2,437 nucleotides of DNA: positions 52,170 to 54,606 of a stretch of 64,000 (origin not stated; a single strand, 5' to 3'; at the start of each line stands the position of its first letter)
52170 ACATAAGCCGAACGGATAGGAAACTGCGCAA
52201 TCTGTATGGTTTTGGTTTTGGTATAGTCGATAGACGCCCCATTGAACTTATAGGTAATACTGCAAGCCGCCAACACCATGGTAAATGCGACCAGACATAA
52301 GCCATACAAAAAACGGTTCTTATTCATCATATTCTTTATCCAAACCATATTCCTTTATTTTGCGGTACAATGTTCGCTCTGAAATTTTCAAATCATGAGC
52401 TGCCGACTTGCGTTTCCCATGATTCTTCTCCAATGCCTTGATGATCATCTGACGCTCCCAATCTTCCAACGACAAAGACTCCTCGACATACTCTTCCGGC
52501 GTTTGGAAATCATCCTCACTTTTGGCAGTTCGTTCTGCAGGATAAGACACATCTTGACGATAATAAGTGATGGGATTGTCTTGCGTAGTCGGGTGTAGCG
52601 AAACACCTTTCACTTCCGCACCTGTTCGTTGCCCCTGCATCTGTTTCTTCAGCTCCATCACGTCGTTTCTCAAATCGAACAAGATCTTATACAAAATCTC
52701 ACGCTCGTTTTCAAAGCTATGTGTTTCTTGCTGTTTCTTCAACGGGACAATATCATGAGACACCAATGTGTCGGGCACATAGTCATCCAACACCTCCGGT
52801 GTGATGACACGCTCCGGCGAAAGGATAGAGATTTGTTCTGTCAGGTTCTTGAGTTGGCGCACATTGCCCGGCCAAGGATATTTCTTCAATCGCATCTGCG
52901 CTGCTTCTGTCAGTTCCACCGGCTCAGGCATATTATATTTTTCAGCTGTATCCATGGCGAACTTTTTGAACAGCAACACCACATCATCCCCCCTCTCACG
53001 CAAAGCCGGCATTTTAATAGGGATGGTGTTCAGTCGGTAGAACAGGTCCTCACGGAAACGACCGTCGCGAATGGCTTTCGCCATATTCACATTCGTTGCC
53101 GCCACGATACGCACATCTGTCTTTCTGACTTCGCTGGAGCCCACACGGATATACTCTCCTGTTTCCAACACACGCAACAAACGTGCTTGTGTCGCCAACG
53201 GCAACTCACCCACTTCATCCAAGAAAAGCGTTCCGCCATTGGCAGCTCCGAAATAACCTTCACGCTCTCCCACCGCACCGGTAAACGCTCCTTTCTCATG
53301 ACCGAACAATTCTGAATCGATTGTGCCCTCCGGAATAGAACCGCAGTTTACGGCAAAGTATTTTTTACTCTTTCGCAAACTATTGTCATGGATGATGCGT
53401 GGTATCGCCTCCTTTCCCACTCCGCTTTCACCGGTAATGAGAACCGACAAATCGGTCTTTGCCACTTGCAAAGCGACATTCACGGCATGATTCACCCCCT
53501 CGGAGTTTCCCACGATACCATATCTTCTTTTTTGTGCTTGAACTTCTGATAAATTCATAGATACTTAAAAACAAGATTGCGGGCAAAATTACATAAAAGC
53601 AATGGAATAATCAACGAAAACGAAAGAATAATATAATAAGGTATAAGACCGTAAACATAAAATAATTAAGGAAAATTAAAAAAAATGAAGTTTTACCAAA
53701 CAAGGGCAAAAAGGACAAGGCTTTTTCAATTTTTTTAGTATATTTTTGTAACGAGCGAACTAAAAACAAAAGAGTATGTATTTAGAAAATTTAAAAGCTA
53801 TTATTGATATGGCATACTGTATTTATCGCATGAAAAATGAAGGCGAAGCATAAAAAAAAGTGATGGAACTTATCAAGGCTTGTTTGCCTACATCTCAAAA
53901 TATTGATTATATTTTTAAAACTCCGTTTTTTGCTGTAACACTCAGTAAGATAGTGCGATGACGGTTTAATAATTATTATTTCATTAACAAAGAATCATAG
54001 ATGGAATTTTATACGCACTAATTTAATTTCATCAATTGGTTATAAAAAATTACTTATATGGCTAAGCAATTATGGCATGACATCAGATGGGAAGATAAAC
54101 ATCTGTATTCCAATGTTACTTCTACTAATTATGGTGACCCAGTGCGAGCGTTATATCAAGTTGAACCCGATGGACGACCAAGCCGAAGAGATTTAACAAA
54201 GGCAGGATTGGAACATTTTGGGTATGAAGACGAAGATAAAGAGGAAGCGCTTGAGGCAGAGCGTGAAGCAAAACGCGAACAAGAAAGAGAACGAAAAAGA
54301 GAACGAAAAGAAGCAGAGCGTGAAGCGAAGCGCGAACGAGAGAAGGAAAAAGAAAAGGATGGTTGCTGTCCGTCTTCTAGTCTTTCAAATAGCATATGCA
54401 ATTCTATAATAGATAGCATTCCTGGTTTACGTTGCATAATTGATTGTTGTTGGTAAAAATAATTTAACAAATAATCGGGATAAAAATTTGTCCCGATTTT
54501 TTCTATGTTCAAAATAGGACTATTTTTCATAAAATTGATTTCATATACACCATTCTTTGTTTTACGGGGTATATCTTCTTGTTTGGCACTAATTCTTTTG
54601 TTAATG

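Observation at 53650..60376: Integrase-less cassette-like island: two tandem [repeat A promoter]-[variable cargo]-[repeat B + NT5C] units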

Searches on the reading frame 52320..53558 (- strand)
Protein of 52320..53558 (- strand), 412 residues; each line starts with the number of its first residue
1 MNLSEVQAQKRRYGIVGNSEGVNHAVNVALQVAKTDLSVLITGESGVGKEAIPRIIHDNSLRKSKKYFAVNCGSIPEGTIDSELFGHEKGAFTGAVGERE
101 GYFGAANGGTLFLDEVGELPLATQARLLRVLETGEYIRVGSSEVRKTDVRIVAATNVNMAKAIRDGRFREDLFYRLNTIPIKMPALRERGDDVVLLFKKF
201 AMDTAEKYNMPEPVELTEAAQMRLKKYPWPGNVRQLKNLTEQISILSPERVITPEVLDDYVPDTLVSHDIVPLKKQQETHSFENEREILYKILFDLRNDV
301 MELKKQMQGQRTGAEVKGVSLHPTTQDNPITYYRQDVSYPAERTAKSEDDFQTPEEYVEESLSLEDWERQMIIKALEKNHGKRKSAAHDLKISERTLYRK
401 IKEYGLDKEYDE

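Call 13: find_related_loci(query=window:52320-53558:-, collection=genome_contigs, flank=10000)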
Query window:52320-53558:- (412 aa) in genome_contigs; peptide patterns used: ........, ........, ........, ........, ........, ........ (x = any residue, [..] = any of these).
600 stretches matched a pattern (row limit reached: there are more); 600 encode a relative of the query (tblastn E <= 1e-3); the best 80 are kept; 80 distinct loci.
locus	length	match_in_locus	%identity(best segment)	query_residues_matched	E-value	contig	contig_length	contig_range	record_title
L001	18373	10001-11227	80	1-409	0e+0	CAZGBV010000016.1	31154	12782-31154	MAG TPA_asm: uncultured Paraprevotella sp. isolate SRP314395_co1_220 genome assembly, contig: NODE_1088_length_31154_cov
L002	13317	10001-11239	62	1-407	1e-165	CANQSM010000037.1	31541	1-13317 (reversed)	MAG: uncultured Phocaeicola sp. isolate Lapin-021__bin16 genome assembly, contig: Lapin-021__NODE_1610_length_31541_cov_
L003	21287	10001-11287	61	1-409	1e-164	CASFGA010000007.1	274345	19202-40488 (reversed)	uncultured Bacteroides sp. isolate A85_L1_320320_idba_bin.75 genome assembly, contig: A85_L1_320320_idba_bin.75.fa_scaff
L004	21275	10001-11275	61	1-409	7e-162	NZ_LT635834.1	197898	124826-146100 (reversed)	Mediterranea massiliensis strain Marseille-P2645T, whole genome shotgun sequence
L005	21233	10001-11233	55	1-402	1e-143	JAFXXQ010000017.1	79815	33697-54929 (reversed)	MAG: Bacteroidaceae bacterium isolate RGIG6839 Sheep_Rumen-4__c2050, whole genome shotgun sequence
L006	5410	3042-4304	57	1-410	3e-140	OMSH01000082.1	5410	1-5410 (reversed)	uncultured Prevotellaceae bacterium isolate RUG828 genome assembly, contig: k87_8803274, whole genome shotgun sequence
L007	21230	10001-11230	55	3-406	6e-136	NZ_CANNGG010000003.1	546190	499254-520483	Uncultured Tenacibaculum sp. isolate 4-973.fasta NODE_3, whole genome shotgun sequence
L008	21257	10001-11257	54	2-406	5e-134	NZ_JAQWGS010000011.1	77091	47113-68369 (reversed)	MAG: Lacinutrix sp. isolate cluster1_bin.127 k141_1424636, whole genome shotgun sequence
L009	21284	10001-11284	52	5-408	4e-133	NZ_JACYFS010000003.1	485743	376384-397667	Chryseobacterium caseinilyticum strain GCR10 contig3, whole genome shotgun sequence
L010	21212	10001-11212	54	5-406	2e-132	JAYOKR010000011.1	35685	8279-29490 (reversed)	MAG: Flavobacteriaceae bacterium isolate 139572_S173_metabat_bins_2.tsv.083 NODE_974_length_35685_cov_20.276424, whole g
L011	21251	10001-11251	54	3-406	7e-132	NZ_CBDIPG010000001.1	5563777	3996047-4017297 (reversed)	MAG: Kordia sp. isolate C9799-m2-bin15 P-CCAP979-9-C1, whole genome shotgun sequence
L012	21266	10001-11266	53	2-408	8e-132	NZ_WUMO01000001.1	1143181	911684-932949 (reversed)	Flavobacterium sp. HBTb2-11-1 1, whole genome shotgun sequence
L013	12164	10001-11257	51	5-408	1e-131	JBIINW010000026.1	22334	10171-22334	MAG: Sediminibacterium sp. isolate ME2002-09-24pf_3300044858_group1_bin54 Rohwer_bin529_scaffold_1229_c1, whole genome s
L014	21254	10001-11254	53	2-406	2e-131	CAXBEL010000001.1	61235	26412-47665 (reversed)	MAG TPA_asm: uncultured Flavobacteriaceae bacterium isolate ERR2762102_binner13_Refined_30 genome assembly, contig: ERZ3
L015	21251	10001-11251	55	1-406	3e-131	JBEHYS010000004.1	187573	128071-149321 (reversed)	MAG: Bacteroidota bacterium isolate ESF1.bin.59 NODE_83_length_187573_cov_7.505915, whole genome shotgun sequence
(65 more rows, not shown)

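Call 29: find_encoding_contigs(protein=window:52320-53558:-, flank=10000, max_places=10)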
Protein window:52320-53558:- (412 aa): 19 contigs read that carry it; 10 places shown.
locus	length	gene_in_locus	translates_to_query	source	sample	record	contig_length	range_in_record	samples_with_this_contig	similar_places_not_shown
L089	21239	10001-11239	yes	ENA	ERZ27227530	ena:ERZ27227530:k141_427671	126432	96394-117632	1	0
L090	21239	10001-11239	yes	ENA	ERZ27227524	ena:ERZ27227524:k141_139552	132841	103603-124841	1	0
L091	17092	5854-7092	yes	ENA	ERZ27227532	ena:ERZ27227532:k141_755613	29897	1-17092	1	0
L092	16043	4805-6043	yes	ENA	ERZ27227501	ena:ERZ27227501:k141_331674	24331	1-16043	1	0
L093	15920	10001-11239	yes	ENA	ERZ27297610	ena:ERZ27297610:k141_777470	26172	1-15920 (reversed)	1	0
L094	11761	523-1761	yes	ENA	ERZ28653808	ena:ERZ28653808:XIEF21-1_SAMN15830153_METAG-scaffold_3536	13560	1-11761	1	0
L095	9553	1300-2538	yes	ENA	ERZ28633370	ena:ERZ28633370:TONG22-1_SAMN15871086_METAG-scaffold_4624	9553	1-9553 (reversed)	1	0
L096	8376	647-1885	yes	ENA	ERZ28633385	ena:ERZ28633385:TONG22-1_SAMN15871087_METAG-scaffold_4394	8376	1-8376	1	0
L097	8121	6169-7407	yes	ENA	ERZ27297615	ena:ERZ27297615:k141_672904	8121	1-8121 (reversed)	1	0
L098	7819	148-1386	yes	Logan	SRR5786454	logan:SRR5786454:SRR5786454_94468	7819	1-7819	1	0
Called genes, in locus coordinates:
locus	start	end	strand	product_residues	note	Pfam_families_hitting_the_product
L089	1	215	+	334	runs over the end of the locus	PF03706:LPG_synthase_TM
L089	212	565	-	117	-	-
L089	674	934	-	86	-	-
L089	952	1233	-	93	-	-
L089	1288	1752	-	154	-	PF00702:Hydrolase (faint), PF06941:NT5C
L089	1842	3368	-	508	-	-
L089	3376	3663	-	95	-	PF14470:bPH_3 (weak)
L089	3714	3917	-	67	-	-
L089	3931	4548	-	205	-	-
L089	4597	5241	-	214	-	-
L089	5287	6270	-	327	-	PF14237:GYF_2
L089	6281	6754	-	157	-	-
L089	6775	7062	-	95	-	-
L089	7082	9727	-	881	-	PF01580:FtsK_SpoIIIE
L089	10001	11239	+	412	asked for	PF00158:Sigma54_activat, PF14532:Sigma54_activ_2, PF07728:AAA_5 (faint), PF25601:AAA_lid_14, PF02954:HTH_8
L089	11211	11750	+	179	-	PF04390:LptE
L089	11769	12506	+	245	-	PF14559:TPR_19 (faint)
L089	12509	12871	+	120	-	PF03840:SecG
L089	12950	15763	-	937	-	PF00005:ABC_tran (faint), PF02463:SMC_N (faint), PF13191:AAA_16 (faint), PF13304:AAA_21 (faint), PF13555:AAA_29 (faint), PF20703:nSTAND1 (faint), PF17760:UvrA_inter, PF17755:UvrA_DNA-bind, +2 more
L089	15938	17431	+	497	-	PF02638:GHL10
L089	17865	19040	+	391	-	PF01757:Acyl_transf_3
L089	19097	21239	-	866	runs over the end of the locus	PF02861:Clp_N, PF13191:AAA_16 (weak), PF00004:AAA, PF17871:AAA_lid_9, PF07724:AAA_2, PF00004:AAA, PF07728:AAA_5, PF10431:ClpB_D2-small, +7 more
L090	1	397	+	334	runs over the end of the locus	PF03706:LPG_synthase_TM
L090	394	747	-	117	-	-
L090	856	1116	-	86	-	-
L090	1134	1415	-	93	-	-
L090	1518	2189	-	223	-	PF00702:Hydrolase (faint), PF06941:NT5C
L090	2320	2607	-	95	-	PF14470:bPH_3 (weak)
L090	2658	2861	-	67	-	-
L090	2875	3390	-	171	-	-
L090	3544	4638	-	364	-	PF14237:GYF_2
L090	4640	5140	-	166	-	-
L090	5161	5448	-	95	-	-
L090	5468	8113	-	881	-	PF01580:FtsK_SpoIIIE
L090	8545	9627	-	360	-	-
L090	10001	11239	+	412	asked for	PF00158:Sigma54_activat, PF14532:Sigma54_activ_2, PF07728:AAA_5 (faint), PF25601:AAA_lid_14, PF02954:HTH_8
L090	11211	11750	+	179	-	PF04390:LptE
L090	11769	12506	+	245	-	PF14559:TPR_19 (faint)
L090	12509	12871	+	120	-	PF03840:SecG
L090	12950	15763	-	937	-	PF00005:ABC_tran (faint), PF02463:SMC_N (faint), PF13191:AAA_16 (faint), PF13304:AAA_21 (faint), PF13555:AAA_29 (faint), PF20703:nSTAND1 (faint), PF17760:UvrA_inter, PF17755:UvrA_DNA-bind, +2 more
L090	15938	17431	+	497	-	PF02638:GHL10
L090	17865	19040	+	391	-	PF01757:Acyl_transf_3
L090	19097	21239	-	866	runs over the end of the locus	PF02861:Clp_N, PF13191:AAA_16 (weak), PF00004:AAA, PF17871:AAA_lid_9, PF07724:AAA_2, PF00004:AAA, PF07728:AAA_5, PF10431:ClpB_D2-small, +8 more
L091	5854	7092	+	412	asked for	PF00158:Sigma54_activat, PF14532:Sigma54_activ_2, PF07728:AAA_5 (faint), PF25601:AAA_lid_14, PF02954:HTH_8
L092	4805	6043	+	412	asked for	PF00158:Sigma54_activat, PF14532:Sigma54_activ_2, PF07728:AAA_5 (faint), PF25601:AAA_lid_14, PF02954:HTH_8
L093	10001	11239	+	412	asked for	PF00158:Sigma54_activat, PF14532:Sigma54_activ_2, PF07728:AAA_5 (faint), PF25601:AAA_lid_14, PF02954:HTH_8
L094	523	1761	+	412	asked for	PF00158:Sigma54_activat, PF14532:Sigma54_activ_2, PF07728:AAA_5 (faint), PF25601:AAA_lid_14, PF02954:HTH_8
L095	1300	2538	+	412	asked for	PF00158:Sigma54_activat, PF14532:Sigma54_activ_2, PF07728:AAA_5 (faint), PF25601:AAA_lid_14, PF02954:HTH_8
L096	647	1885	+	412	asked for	PF00158:Sigma54_activat, PF14532:Sigma54_activ_2, PF07728:AAA_5 (faint), PF25601:AAA_lid_14, PF02954:HTH_8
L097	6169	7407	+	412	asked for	PF00158:Sigma54_activat, PF14532:Sigma54_activ_2, PF07728:AAA_5 (faint), PF25601:AAA_lid_14, PF02954:HTH_8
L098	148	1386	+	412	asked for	PF00158:Sigma54_activat, PF14532:Sigma54_activ_2, PF07728:AAA_5 (faint), PF25601:AAA_lid_14, PF02954:HTH_8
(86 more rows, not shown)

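Call 54: search_protein_families(library=pfam, proteins=[L089:7082-9727:-, L089:6775-7062:-, L089:6281-6754:-, L089:5287-6270:-, L089:4597-5241:-, L089:3931-4548:-, L089:3714-3917:-, L089:1842-3368:-, L090:8545-9627:-], max_evalue=0.1)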
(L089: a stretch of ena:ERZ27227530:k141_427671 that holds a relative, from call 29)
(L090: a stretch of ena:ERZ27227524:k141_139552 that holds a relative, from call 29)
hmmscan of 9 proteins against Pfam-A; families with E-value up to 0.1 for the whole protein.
L089:7082-9727:- (881 aa): 9 families
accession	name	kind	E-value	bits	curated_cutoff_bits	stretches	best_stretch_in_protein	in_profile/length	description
PF01580.24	FtsK_SpoIIIE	-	1.2e-25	90.7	24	1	312-442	16-143/221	FtsK/SpoIIIE family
PF04665.18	Pox_A32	-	0.00086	19.3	22.8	0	341-399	17-72/242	Poxvirus A32 protein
PF09848.15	SLFN-g3_helicase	-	0.00088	19.1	24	1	341-483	5-122/354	Schlafen group 3, DNA/RNA helicase domain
PF24883.2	NPHP3_N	-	0.00089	19.9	24.8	0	342-424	27-111/164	Nephrocystin 3, N-terminal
PF13401.12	AAA_22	-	0.0012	19.6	27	1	340-495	8-123/130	AAA domain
PF13555.12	AAA_29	-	0.019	15.1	27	1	328-357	15-42/61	P-loop containing region of AAA domain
PF05729.18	NACHT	-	0.043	14.1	26.7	1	341-385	4-48/167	NACHT domain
PF00005.33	ABC_tran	-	0.061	14.4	25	0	341-359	15-33/137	ABC transporter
PF03193.22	RsgA_GTPase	-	0.078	13.2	30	0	341-362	110-131/174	RsgA GTPase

L089:6775-7062:- (95 aa): 5 families
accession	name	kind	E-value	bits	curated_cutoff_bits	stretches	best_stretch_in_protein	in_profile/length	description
PF06013.18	WXG100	-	6.3e-05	23.6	27.3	1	6-60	2-56/86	Proteins of 100 residues with WXG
PF06748.17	DUF1217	-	0.0049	17.5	22.9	1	24-93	11-82/149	Protein of unknown function (DUF1217)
PF01274.28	MS_TIM-barrel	-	0.0086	15.5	26.4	1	25-88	95-161/248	Malate synthase, TIM barrel domain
PF22016.2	DUF6933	-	0.043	14.1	27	1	46-89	58-101/157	Domain of unknown function (DUF6933)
PF25547.1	WXG100_2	-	0.088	13.2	27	0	15-82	33-101/150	WXG100 like domain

L089:6281-6754:- (157 aa): 0 families

L089:5287-6270:- (327 aa): 2 families
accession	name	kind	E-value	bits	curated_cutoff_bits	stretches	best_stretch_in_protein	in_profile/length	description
PF14237.11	GYF_2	-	3.7e-16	59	25.8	1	266-315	1-50/50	GYF domain 2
PF13421.11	Band_7_1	-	0.00014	22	24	1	58-158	98-195/211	SPFH domain-Band 7 family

L089:4597-5241:- (214 aa): 5 families
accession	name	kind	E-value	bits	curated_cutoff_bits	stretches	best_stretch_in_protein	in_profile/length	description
PF10571.15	UPF0547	-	0.0008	19.9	29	1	68-87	1-20/26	Uncharacterised protein family UPF0547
PF12773.13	DZR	-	0.0077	16.8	27.3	1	64-89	9-32/45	Double zinc ribbon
PF18912.6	DZR_2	-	0.013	15.7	27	1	69-95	9-34/56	Double zinc ribbon domain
PF18551.6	TackOD1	-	0.038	14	32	1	55-88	62-95/188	Thaumarchaeal output domain 1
PF17032.10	Zn_ribbon_15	-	0.08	14.2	28.9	0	63-87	48-72/73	zinc-ribbon family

L089:3931-4548:- (205 aa): 0 families

L089:3714-3917:- (67 aa): 0 families

L089:1842-3368:- (508 aa): 0 families

L090:8545-9627:- (360 aa): 6 families
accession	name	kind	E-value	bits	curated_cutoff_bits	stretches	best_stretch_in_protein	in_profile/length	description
PF18551.6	TackOD1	-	0.00068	19.7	32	1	48-89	55-96/188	Thaumarchaeal output domain 1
PF18912.6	DZR_2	-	0.0032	17.7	27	1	68-93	8-33/56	Double zinc ribbon domain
PF12773.13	DZR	-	0.0064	17.1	27.3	1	69-93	14-36/45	Double zinc ribbon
PF10571.15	UPF0547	-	0.027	15.1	29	1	68-87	1-20/26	Uncharacterised protein family UPF0547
PF14369.11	Zn_ribbon_19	-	0.05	14.2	30.8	0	58-75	12-29/35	zinc-ribbon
PF01858.22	RB_A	-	0.058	13.7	25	0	75-169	23-118/196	Retinoblastoma-associated protein A domain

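Call 65: search_solved_structures(query=L089:7082-9727:-, max_evalue=0.001)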
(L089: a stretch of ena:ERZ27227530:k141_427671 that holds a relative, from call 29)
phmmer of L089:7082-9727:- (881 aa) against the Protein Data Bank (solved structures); distinct sequences matched with E-value up to 0.001: 13.
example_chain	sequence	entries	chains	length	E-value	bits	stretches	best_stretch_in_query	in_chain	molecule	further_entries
4nh0_A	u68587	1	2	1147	1.7e-19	72.3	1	313-504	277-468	Cell divisionFtsK/SpoIIIE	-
6o1z_A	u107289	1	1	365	5.8e-15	57.3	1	333-528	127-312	DNA translocase coupling protein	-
6o1x_A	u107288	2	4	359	6.2e-15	57.2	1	333-527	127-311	DNA translocase coupling protein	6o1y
6o1w_A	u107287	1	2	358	6.5e-15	57.2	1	333-527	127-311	DNA translocase coupling protein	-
7np7_C1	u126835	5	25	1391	7.8e-15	56.9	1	335-517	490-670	ESX-5 secretion system protein EccC5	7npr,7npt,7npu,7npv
2ius_A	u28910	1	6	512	1.6e-13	52.6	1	280-531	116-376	DNA TRANSLOCASE FTSK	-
7b9f_C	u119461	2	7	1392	1.6e-13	52.6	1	335-518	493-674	EccC5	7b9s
9qks_G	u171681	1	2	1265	1.2e-12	49.7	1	314-542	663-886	ESX secretion system protein YukB,Green fluorescent protein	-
2iuu_A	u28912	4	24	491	1.9e-12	49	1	302-523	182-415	DNA TRANSLOCASE FTSK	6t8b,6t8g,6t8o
2iut_A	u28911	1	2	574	3.1e-12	48.3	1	302-523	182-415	DNA TRANSLOCASE FTSK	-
4n1a_A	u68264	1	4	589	9.6e-07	30.1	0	339-503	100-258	Cell divisionFtsK/SpoIIIE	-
5fv0_A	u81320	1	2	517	1.7e-06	29.3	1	342-490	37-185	ESX secretion system protein EccC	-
4lya_A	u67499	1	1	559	2.1e-06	29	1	342-489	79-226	Uncharacterized protein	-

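Call 66: search_solved_structures(query=L089:6775-7062:-, max_evalue=10)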
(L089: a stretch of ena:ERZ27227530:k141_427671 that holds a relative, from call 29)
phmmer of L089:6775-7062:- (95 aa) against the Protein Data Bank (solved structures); distinct sequences matched with E-value up to 10: 17.
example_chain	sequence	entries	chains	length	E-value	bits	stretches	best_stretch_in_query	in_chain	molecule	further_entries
2vs0_A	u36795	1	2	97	0.0073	19.7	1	12-60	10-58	VIRULENCE FACTOR ESXA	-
2vrz_A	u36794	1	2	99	0.0074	19.7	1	12-60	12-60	VIRULENCE FACTOR ESXA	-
5vc7_A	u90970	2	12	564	0.015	18.7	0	14-49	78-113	VCP-like ATPase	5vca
3gvm_A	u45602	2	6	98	0.021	18.3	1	24-88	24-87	Putative uncharacterized protein SAG1039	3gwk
3o9o_A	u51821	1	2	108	0.024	18.1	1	23-88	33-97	Uncharacterized protein gbs1074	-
5g4g_A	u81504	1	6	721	0.032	17.7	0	14-48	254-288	VCP-LIKE ATPASE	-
5g4f_A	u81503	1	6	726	0.033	17.7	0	14-48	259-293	VCP-LIKE ATPASE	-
8hr0_C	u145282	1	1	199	0.04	17.4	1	8-39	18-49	Vesicle-trafficking protein SEC22b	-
2nup_C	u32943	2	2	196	0.044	17.3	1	8-39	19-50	Vesicle-trafficking protein SEC22b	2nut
1ifq_A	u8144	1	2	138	0.21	15.1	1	8-39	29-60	vesicle trafficking protein Sec22b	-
3egd_C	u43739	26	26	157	0.22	15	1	8-39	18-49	Vesicle-trafficking protein SEC22b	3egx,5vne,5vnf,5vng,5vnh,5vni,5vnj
2uy1_B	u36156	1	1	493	0.47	14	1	27-77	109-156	CLEAVAGE STIMULATION FACTOR 77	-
2uy1_A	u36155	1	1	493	0.65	13.6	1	28-76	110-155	CLEAVAGE STIMULATION FACTOR 77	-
9bra_7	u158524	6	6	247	0.98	13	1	24-75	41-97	V-type proton ATPase subunit D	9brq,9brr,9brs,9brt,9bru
7jln_A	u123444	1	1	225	1.2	12.8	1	36-67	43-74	iv9 Heavy Chain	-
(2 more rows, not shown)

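Call 89: search_protein_families(library=ncbifam, proteins=[L089:7082-9727:-, L089:6775-7062:-, L089:6281-6754:-, L089:5287-6270:-, L089:3931-4548:-, L089:1842-3368:-], max_evalue=0.05)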
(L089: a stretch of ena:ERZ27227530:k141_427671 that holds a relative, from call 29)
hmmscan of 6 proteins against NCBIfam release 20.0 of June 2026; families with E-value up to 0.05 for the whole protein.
L089:7082-9727:- (881 aa): 10 families
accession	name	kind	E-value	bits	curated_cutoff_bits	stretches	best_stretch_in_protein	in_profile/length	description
TIGR03924.1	T7SS_EccC_a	equivalog_domain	7.1e-25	87.8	509.15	1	338-504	451-614/673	type VII secretion protein EccCa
TIGR03928.1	T7_EssCb_Firm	equivalog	5.6e-23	80.6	778.4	1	292-569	762-1029/1296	type VII secretion protein EssC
NF007615.0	PRK10263.1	equivalog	8.8e-15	53.5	1566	1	282-437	961-1108/1355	DNA translocase FtsK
TIGR03925.1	T7SS_EccC_b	equivalog_domain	3.2e-12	45.5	346.55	1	338-500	77-233/564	type VII secretion protein EccCb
TIGR00929.1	VirB4_CagE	subfamily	0.00066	18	643.1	1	339-369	439-468/792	VirB4 family type IV secretion/conjugal transfer ATPase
NF041017.1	DNA_import_CedB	equivalog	0.002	16.8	700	0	315-379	253-314/590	DNA import protein CedB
NF045971.1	conju_CD1110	equivalog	0.0022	16.3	325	1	338-369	416-446/752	VirB4-like conjugal transfer ATPase, CD1110 family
NF010473.0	PRK13898.1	equivalog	0.0068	14.5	1050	1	320-427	430-532/801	type IV secretion system ATPase VirB4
TIGR02673.1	FtsE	equivalog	0.033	13.9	264.85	0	312-360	5-51/214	cell division ATP-binding protein FtsE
TIGR03608.1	L_ocin_972_ABC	subfamily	0.043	13.3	254.85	0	330-357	19-44/206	putative bacteriocin export ABC transporter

L089:6775-7062:- (95 aa): 4 families
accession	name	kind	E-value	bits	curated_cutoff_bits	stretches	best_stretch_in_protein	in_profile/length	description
TIGR03930.1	WXG100_ESAT6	subfamily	0.0018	18.4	44.85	1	9-90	5-85/90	WXG100 family type VII secretion target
NF033914.0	antiphage_ZorA_1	subfamily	0.0049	15.2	190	1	12-83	529-602/619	anti-phage ZorAB system protein ZorA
NF040870.1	AztC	equivalog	0.0099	15.4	350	1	12-67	139-193/277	zinc ABC transporter substrate-binding protein AztC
NF035934.1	ESAT6_2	subfamily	0.011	15.9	100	1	10-85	7-81/96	pore-forming ESAT-6 family protein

L089:6281-6754:- (157 aa): 0 families

L089:5287-6270:- (327 aa): 1 family
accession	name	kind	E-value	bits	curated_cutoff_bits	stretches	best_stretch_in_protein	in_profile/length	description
NF033761.1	gliding_GltJ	equivalog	2.6e-05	23.5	450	1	264-325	148-209/671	adventurous gliding motility protein GltJ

L089:3931-4548:- (205 aa): 0 families

L089:1842-3368:- (508 aa): 0 families

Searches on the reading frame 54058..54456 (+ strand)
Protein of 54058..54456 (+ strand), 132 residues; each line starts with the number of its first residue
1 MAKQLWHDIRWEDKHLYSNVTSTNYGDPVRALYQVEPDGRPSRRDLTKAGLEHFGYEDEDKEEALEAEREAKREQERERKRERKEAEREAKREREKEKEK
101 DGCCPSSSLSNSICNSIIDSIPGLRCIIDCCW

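Call 5: search_protein_families(library=pfam, proteins=[window:54058-54456:+], max_evalue=0.01)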
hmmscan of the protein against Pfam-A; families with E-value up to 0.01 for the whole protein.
window:54058-54456:+ (132 aa): 2 families
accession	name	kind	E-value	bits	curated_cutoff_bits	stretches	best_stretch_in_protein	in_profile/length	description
PF03154.20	Atrophin-1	-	0.00059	18.5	29.9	1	61-113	589-643/992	Atrophin-1 family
PF06246.17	Isy1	-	0.0017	18.5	25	1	41-99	151-210/253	Isy1-like splicing family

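Call 27: search_protein_families(library=padloc, proteins=[window:54058-54456:+], max_evalue=0.01)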
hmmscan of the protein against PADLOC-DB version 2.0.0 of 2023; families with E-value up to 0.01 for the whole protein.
window:54058-54456:+ (132 aa): 0 families

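Call 28: search_protein_families(library=ncbifam, proteins=[window:54058-54456:+], max_evalue=0.01)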
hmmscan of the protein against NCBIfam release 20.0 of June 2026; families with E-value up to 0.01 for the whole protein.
window:54058-54456:+ (132 aa): 0 families
